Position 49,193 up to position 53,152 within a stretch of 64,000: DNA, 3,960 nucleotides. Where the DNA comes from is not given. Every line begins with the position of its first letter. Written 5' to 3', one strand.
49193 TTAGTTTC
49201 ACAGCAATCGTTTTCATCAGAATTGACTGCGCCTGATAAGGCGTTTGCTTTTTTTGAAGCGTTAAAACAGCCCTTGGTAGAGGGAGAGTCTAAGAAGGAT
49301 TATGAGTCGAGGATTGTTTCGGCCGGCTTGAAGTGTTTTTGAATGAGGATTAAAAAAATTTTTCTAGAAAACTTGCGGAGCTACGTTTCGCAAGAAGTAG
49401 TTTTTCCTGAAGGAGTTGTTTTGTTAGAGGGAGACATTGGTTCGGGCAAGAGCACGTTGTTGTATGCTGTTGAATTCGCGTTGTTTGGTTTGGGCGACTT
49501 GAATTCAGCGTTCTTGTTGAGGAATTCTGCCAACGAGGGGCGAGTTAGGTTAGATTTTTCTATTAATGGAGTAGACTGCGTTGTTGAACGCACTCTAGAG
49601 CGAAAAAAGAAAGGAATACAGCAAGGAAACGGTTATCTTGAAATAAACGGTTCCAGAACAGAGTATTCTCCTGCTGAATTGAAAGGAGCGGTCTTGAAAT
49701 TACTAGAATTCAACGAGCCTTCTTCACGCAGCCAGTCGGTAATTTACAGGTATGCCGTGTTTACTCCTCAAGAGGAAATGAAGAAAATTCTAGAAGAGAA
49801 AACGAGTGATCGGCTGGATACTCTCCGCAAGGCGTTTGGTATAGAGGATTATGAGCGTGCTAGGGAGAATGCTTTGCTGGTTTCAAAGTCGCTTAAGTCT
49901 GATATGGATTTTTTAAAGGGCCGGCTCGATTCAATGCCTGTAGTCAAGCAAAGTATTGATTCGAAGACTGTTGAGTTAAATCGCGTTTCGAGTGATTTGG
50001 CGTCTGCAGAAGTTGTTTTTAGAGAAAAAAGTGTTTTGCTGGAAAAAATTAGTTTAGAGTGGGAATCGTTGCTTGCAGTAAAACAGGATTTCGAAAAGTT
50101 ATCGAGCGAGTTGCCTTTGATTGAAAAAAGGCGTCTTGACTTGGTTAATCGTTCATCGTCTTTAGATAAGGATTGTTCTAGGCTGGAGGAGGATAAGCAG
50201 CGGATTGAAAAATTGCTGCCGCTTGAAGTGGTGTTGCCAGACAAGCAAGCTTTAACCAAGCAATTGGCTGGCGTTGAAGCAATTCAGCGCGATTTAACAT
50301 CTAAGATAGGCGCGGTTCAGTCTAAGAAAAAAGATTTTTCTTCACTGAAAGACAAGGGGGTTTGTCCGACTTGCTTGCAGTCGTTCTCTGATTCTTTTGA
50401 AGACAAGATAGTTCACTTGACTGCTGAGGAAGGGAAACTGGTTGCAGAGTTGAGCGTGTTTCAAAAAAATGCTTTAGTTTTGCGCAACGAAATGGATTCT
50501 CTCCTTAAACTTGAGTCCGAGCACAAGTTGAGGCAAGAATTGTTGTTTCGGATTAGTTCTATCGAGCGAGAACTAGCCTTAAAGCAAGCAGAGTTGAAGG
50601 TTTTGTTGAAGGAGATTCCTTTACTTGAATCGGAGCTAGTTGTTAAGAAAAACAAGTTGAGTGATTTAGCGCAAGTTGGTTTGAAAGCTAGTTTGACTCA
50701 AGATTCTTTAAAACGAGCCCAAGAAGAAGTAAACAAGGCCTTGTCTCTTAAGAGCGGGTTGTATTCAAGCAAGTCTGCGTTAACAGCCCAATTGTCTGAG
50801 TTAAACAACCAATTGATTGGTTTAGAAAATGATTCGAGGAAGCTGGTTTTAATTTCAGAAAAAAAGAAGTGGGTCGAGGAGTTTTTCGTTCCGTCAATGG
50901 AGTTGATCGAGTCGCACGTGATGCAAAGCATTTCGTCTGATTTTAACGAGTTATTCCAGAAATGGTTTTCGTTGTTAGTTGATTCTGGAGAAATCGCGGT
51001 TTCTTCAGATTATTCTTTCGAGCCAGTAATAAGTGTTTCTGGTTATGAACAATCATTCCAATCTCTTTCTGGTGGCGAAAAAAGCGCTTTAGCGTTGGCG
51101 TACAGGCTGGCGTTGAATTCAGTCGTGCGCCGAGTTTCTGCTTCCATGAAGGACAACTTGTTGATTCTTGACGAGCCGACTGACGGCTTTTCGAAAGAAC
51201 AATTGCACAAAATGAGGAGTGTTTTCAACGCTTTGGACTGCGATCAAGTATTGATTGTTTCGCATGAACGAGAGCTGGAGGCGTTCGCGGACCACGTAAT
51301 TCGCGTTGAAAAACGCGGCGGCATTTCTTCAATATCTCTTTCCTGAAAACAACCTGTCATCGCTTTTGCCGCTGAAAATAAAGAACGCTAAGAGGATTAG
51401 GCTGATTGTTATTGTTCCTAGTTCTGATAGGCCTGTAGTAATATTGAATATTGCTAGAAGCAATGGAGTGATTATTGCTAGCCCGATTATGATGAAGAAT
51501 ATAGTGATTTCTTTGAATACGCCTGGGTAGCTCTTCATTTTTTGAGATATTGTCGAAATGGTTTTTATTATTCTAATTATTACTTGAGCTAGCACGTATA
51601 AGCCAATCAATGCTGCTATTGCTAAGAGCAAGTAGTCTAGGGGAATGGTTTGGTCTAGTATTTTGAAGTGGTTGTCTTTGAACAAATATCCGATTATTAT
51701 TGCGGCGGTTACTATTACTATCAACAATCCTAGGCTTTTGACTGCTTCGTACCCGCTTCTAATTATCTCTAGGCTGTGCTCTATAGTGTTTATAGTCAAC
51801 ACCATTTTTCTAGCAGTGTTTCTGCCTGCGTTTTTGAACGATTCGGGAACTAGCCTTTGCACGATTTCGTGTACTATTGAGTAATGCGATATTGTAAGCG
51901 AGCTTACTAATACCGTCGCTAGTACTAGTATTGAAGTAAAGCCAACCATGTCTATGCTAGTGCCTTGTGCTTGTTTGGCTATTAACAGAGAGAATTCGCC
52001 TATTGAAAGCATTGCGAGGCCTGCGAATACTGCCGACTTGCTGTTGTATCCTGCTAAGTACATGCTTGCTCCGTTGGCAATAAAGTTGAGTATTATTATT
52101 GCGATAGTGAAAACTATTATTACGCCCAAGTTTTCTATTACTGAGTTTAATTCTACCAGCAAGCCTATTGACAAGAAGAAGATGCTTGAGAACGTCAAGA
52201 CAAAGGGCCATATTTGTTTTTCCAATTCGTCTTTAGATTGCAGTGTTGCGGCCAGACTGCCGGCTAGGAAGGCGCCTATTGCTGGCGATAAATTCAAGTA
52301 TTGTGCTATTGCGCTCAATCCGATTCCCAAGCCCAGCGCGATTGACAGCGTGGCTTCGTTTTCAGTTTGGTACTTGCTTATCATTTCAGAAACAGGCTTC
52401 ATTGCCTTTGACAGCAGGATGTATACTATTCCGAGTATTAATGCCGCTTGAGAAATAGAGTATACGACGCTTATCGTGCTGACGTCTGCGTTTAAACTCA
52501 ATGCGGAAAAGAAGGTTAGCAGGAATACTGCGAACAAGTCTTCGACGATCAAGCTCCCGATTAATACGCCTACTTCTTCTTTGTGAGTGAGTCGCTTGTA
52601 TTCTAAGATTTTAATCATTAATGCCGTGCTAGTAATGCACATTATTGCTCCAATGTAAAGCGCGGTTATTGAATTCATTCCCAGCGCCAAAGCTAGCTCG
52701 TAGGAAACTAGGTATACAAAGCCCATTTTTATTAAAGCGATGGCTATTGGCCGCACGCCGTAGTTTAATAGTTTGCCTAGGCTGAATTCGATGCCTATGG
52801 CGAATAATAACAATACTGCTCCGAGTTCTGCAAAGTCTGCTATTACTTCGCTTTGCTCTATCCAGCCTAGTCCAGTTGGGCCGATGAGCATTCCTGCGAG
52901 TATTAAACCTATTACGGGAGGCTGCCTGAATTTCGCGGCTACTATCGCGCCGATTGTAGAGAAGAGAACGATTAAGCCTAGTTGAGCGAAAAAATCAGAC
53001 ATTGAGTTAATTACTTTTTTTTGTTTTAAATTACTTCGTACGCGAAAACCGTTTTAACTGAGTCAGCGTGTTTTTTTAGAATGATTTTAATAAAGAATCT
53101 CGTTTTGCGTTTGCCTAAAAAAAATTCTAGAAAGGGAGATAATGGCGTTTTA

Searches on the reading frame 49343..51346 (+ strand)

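Call 27: search_protein_families(library=pfam, proteins=[window:49343-51346:+], max_evalue=0.001)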
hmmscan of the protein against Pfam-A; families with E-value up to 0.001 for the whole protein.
window:49343-51346:+ (667 aa): 5 families
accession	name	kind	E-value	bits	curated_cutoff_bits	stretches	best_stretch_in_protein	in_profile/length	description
PF13476.12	AAA_23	-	4.2e-19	70.4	27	1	5-186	1-184/201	AAA domain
PF02463.25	SMC_N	-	3.1e-14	53.4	40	1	3-661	2-218/220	RecF/RecN/SMC N terminal domain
PF13555.12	AAA_29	-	4.5e-05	23.6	27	1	10-51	8-50/61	P-loop containing region of AAA domain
PF13558.12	SbcC_Walker_B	-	7.7e-05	23.3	27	1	568-629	26-89/90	SbcC/RAD50-like, Walker B motif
PF00005.33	ABC_tran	-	0.00095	20.2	25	0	569-613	103-136/137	ABC transporter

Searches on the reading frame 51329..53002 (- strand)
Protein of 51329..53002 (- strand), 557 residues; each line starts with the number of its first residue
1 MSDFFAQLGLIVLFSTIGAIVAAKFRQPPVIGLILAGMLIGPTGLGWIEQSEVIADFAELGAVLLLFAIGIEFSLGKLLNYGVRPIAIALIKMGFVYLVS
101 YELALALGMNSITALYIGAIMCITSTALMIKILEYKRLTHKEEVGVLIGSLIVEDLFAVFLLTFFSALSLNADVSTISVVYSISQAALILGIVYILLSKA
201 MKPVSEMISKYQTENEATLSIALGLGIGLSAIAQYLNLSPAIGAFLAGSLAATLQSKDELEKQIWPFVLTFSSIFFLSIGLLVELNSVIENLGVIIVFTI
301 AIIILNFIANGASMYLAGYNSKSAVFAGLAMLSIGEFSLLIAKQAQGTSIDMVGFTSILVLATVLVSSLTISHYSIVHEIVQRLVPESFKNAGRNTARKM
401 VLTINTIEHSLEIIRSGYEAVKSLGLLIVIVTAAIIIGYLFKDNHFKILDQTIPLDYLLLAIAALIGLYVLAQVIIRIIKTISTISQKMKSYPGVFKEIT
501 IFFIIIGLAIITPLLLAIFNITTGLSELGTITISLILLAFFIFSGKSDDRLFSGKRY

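Call 27: search_protein_families(library=pfam, proteins=[window:51329-53002:-], max_evalue=0.001)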
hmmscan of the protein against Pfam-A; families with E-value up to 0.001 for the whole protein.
window:51329-53002:- (557 aa): 1 family
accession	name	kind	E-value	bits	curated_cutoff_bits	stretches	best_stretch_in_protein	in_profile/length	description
PF00999.27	Na_H_Exchanger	-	1.9e-52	178.8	26.2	1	13-373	2-371/375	Sodium/hydrogen exchanger, transmembrane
